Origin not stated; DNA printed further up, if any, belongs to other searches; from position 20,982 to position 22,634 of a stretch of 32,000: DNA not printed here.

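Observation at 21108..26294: One 12-bp palindrome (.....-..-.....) precedes three transcription units around a MocR-type regulator: a candidate undescribed regulon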

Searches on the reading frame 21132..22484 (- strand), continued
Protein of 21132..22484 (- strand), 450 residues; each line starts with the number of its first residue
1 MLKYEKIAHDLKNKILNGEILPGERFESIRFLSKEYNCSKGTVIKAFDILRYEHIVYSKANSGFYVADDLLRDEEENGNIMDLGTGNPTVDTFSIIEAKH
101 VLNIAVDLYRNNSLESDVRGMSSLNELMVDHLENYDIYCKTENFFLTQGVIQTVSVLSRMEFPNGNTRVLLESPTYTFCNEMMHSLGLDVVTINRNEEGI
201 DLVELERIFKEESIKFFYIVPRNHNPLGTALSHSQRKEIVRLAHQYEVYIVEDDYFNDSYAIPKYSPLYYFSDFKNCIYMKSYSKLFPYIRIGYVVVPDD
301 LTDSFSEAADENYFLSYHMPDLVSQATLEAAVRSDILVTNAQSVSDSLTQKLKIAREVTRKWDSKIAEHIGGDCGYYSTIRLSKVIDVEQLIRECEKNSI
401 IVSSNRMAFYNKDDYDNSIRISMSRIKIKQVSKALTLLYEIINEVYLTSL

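Call 30: find_related_loci(query=A4, collection=metagenome_contigs, flank=6000)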
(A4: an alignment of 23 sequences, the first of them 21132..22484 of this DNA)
Query A4 (450 aa) in metagenome_contigs; peptide patterns used: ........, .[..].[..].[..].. (x = any residue, [..] = any of these).
600 stretches matched a pattern (row limit reached: there are more); 447 encode a relative of the query (tblastn E <= 1e-3); the best 80 are kept; 80 distinct loci.
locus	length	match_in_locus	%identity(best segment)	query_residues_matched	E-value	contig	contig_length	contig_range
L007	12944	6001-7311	48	4-440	5e-140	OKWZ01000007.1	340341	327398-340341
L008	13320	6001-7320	49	1-440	8e-140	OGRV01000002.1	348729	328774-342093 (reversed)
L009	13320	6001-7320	49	1-440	1e-138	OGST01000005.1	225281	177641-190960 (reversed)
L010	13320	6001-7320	47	1-445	8e-138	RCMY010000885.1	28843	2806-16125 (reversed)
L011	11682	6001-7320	49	1-440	6e-137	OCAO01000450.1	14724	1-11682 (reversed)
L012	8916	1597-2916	49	1-440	7e-137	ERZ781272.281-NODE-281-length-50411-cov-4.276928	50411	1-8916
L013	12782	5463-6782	49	1-440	1e-136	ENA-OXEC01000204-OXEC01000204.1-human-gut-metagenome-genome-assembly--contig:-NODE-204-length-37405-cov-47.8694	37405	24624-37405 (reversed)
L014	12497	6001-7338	46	1-447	1e-133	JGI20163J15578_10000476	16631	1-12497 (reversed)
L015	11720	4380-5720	43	1-448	2e-133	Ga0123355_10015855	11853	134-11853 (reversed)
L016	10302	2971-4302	46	1-445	6e-133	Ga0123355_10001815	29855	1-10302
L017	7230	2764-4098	44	1-446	8e-133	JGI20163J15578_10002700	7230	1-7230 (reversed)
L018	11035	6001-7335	45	1-445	5e-132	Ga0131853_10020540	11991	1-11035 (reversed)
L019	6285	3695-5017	44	1-442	4e-132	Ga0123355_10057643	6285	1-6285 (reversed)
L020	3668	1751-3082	44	1-445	1e-135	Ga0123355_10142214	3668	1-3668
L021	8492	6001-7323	44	1-442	1e-131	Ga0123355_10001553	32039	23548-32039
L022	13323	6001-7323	44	4-445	1e-129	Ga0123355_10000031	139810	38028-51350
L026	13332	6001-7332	43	1-445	3e-127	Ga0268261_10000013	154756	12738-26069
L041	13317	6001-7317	39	4-440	6e-102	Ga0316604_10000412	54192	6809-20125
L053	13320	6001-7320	38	4-444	5e-90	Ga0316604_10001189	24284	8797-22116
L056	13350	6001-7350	34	1-445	4e-80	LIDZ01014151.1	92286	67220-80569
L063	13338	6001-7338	34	1-445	6e-77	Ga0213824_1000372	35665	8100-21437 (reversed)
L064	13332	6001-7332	33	1-446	9e-77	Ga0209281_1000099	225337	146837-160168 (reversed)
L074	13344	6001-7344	32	1-445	4e-75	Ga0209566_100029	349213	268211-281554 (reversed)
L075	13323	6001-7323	30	1-445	2e-74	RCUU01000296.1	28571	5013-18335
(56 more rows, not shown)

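Call 44: search_protein_families(library=pfam, proteins=[L056:4886-5878:-, L063:4937-5875:-, L064:4630-5568:-, L074:4926-5864:-, L075:4844-5797:-, L041:4304-5776:-, L053:4666-5931:-, L022:3880-5832:-, L026:4137-5795:-, L022:7399-8718:-], max_evalue=0.00001)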
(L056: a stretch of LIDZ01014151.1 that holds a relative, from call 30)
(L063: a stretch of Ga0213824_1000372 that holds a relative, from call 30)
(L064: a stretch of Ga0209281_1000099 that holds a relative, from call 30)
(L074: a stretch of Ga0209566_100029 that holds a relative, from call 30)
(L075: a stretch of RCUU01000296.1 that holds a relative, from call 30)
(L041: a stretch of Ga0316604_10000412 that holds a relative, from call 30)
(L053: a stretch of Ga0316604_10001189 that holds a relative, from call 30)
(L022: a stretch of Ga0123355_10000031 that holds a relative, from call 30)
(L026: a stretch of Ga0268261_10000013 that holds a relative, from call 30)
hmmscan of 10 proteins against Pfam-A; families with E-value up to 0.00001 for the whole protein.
L056:4886-5878:- (330 aa): 2 families
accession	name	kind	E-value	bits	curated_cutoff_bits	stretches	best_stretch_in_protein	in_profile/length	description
PF00892.27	EamA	-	4e-40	137.7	28.2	2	157-298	3-134/135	EamA-like transporter family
PF03151.22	TPT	-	2.1e-06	27.8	30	1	62-295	56-288/291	Triose-phosphate Transporter family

L063:4937-5875:- (312 aa): 2 families
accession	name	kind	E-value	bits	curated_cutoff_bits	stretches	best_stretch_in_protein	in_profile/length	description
PF00892.27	EamA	-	7e-41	140.1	28.2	2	152-294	2-134/135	EamA-like transporter family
PF03151.22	TPT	-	1.6e-10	41.3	30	1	27-291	23-288/291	Triose-phosphate Transporter family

L064:4630-5568:- (312 aa): 3 families
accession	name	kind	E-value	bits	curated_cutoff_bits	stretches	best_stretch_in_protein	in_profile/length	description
PF00583.31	Acetyltransf_1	-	3.8e-13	50.2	20.7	1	13-117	4-111/116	Acetyltransferase (GNAT) family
PF13508.13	Acetyltransf_7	-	2.4e-10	41.1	27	1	42-123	4-83/84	Acetyltransferase (GNAT) domain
PF13673.13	Acetyltransf_10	-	5.7e-08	33.2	23.6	1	28-125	18-110/128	Acetyltransferase (GNAT) domain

L074:4926-5864:- (312 aa): 2 families
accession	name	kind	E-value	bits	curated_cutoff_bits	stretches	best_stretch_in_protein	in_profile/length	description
PF00892.27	EamA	-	1.5e-45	155.2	28.2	2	8-141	2-134/135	EamA-like transporter family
PF03151.22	TPT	-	2.9e-07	30.6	30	1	48-293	41-288/291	Triose-phosphate Transporter family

L075:4844-5797:- (317 aa): 1 family
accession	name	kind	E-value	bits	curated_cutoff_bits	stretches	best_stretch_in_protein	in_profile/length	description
PF00892.27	EamA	-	1.2e-35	123.1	28.2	2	154-296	2-134/135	EamA-like transporter family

L041:4304-5776:- (490 aa): 1 family
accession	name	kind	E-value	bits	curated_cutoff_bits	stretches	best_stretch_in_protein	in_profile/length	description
PF00232.24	Glyco_hydro_1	-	1.1e-168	561.9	22.6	1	22-487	3-452/453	Glycosyl hydrolase family 1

L053:4666-5931:- (421 aa): 1 family
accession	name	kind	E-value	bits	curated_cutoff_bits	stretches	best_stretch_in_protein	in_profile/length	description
PF07690.21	MFS_1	-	3.8e-27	95.6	33.4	2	247-411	6-172/347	Major Facilitator Superfamily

L022:3880-5832:- (650 aa): 1 family
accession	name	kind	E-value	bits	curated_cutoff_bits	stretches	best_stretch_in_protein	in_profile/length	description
PF00496.27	SBP_bac_5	-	2.7e-37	129.2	32.4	1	139-536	2-355/368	Bacterial extracellular solute-binding proteins, family 5 Middle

L026:4137-5795:- (552 aa): 3 families
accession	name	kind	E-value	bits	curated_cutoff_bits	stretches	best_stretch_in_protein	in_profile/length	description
PF12072.13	RNase_Y_N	-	4.6e-52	176.8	32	1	24-236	2-200/201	RNase Y N-terminal region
PF01966.28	HD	-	1.5e-19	70.8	22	1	368-460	1-115/116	HD domain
PF00013.35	KH_1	-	2.3e-07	30.9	21.5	1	246-303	4-65/66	KH domain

L022:7399-8718:- (439 aa): 2 families
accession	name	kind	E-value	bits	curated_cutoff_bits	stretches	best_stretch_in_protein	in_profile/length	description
PF10923.14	BrxC_BrxD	-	1e-156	522.5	22.2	1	6-415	1-412/414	BREX system ATP-binding protein BrxC/D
PF13191.12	AAA_16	-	7.2e-08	33.5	32.6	1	33-150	3-112/167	AAA ATPase domain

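Call 47: search_solved_structures(query=window:21132-22484:-, max_evalue=1e-10, show_alignments=1)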
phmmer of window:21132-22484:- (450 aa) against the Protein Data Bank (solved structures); distinct sequences matched with E-value up to 1e-10: 21.
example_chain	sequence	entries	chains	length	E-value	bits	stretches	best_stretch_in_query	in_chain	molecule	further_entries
1wst_A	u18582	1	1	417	1.8e-18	70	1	76-438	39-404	multiple substrate aminotransferase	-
4n0b_A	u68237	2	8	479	9e-17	64.4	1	137-308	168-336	HTH-type transcriptional regulatory protein GabR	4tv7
4mgr_A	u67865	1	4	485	9.4e-17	64.3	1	137-308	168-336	HTH-type transcriptional regulatory protein GabR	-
7pq9_AAA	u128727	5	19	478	1.6e-16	63.6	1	4-392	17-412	PLP-dependent aminotransferase family protein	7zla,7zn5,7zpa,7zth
1x0m_A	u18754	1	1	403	4.3e-16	62.1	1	76-305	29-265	Aminotransferase II Homologue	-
3aov_A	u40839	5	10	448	6.3e-16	61.6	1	76-304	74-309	Putative uncharacterized protein PH0207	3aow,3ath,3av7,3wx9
3ue8_A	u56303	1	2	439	2.2e-15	59.8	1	164-447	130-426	Kynurenine/alpha-aminoadipate aminotransferase, mitochondrial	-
2egy_A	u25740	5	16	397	2.8e-15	59.5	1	140-320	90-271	Alpha-aminodipate aminotransferase | 2-aminoadipate transaminase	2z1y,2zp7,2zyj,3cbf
4gdy_A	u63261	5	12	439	2.8e-15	59.5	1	164-447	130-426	Kynurenine/alpha-aminoadipate aminotransferase, mitochondrial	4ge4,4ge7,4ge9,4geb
2xh1_A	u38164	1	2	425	4.8e-15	58.7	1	164-444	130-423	KYNURENINE/ALPHA-AMINOADIPATE AMINOTRANSFERASE, MITOCHONDRIAL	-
2qlr_A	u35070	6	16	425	4.8e-15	58.7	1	164-444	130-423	Kynurenine/alpha-aminoadipate aminotransferase mitochondrial | Kynurenine/alpha-aminoadipate aminotransferase, mitochondrial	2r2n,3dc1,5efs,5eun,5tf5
2vgz_A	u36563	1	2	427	4.9e-15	58.7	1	164-444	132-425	KYNURENINE/ALPHA-AMINOADIPATE AMINOTRANSFERASE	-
6d0a_A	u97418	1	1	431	5e-15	58.6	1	164-444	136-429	Kynurenine/alpha-aminoadipate aminotransferase, mitochondrial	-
6t8p_A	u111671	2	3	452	5.7e-15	58.4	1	164-444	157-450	Kynurenine/alpha-aminoadipate aminotransferase, mitochondrial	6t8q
1vp4_A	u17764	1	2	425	3.2e-14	56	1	80-300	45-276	aminotransferase, putative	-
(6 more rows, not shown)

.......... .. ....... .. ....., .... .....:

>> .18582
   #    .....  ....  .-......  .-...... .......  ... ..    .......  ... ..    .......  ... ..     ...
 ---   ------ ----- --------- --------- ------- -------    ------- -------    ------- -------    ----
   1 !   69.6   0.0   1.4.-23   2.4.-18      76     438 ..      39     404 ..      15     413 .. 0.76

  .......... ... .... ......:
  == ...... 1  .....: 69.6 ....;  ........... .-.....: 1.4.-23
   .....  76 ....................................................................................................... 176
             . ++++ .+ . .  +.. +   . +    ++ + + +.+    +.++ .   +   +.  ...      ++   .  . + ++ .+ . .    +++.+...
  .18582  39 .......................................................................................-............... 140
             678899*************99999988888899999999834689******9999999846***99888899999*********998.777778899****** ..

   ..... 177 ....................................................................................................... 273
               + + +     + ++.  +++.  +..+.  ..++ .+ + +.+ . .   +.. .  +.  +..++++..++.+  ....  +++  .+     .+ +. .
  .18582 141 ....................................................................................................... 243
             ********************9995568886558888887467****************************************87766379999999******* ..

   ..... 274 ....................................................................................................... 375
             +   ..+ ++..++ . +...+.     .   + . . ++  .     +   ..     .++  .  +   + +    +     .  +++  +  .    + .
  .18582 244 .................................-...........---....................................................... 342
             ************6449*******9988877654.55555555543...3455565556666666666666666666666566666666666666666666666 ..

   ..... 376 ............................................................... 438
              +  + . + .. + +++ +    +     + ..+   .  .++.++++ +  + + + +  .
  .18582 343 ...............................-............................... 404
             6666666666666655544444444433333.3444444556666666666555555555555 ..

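Call 69: search_protein_families(library=ncbifam, proteins=[L003:8234-9679:-, L003:9998-10705:+, L003:4698-7463:-, L003:10821-11600:-], max_evalue=1e-10)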
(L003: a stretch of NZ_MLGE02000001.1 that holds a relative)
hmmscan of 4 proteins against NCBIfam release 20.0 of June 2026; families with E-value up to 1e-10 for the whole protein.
L003:8234-9679:- (481 aa): 8 families
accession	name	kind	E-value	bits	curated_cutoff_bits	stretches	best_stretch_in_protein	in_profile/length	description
NF007154.0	PRK09589.1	subfamily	5.5e-219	727.7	624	1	2-479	1-476/476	6-phospho-beta-glucosidase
NF011589.0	PRK15014.1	subfamily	1.8e-210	700.1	686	1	4-479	5-477/477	6-phospho-beta-glucosidase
NF007158.0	PRK09593.1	subfamily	1.1e-180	601.4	639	1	4-479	5-477/478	6-phospho-beta-glucosidase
NF007356.0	PRK09852.1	subfamily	2.2e-180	600.4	623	1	2-479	1-473/474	6-phospho-beta-glucosidase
TIGR03356.1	BGL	equivalog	1.7e-89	300.7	478.5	1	6-468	2-427/427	GH1 family beta-glucosidase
NF010036.0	PRK13511.1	subfamily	1.8e-80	270.8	610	1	1-475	1-466/469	6-phospho-beta-galactosidase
TIGR01233.1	lacG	equivalog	1.4e-64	218.8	561.2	1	4-475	3-469/472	6-phospho-beta-galactosidase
NF041004.1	Beta_gal_BgaS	equivalog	1e-36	126.5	475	1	104-451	124-447/479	beta-galactosidase BgaS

L003:9998-10705:+ (235 aa): 10 families
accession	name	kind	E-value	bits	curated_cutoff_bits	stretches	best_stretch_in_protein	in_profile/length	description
NF041547.1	GntR_LSA1692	equivalog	6.3e-35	120.9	275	1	4-215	2-212/233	GntR family transcriptional regulator, LSA1692 subfamily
TIGR02404.1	trehalos_R_Bsub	equivalog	7.6e-34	117.3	211.95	1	4-197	1-195/233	trehalose operon repressor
NF007292.0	PRK09764.1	equivalog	8.7e-25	87.3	281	1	4-229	6-230/240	GntR family transcriptional regulator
TIGR02325.1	C_P_lyase_phnF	equivalog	1.8e-23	83.3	156.8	1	5-223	10-228/238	phosphonate metabolism transcriptional regulator PhnF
TIGR03337.1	phnR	equivalog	2.6e-23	82.9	296.75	1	4-212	2-209/231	phosphonate utilization transcriptional regulator PhnR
TIGR02018.2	his_ut_repres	equivalog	9.9e-23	80.7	220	1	5-204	1-198/226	histidine utilization transcriptional repressor HutC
NF008491.0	PRK11402.1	subfamily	2.7e-21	76.2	269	1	5-234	13-241/243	GntR family transcriptional regulator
NF007486.0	PRK10079.1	equivalog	3e-17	63.2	363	1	4-202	13-209/241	phosphonate metabolism transcriptional regulator PhnF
NF011575.0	PRK14999.1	equivalog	1.9e-16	60.1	424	1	5-213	14-220/241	histidine utilization repressor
NF052282.1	PLP_TF_PdxR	equivalog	3.9e-15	55.9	320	1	5-83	3-77/448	MocR-like pyridoxine biosynthesis transcription factor PdxR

L003:4698-7463:- (921 aa): 2 families
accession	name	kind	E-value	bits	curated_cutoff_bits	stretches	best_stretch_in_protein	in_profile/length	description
NF033609.2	MSCRAMM_ClfA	exception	6.4e-34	116.8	1150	1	230-564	229-562/934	MSCRAMM family adhesin clumping factor ClfA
NF033845.1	MSCRAMM_ClfB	exception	1.4e-13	49.7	999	1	31-919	9-868/871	MSCRAMM family adhesin clumping factor ClfB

L003:10821-11600:- (259 aa): 3 families
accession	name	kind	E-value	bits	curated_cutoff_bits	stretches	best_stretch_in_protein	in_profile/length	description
NF050803.1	DnaMtaseCcrMCaul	equivalog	7.1e-75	252.1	830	1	12-254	5-252/350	adenine-specific DNA-methyltransferase CcrM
NF008572.0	PRK11524.1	equivalog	1.9e-35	122.4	292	1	133-254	139-261/294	adenine-specific DNA-methyltransferase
NF010253.0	PRK13699.1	subfamily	6e-20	71.9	244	1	14-251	5-207/226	DNA methyltransferase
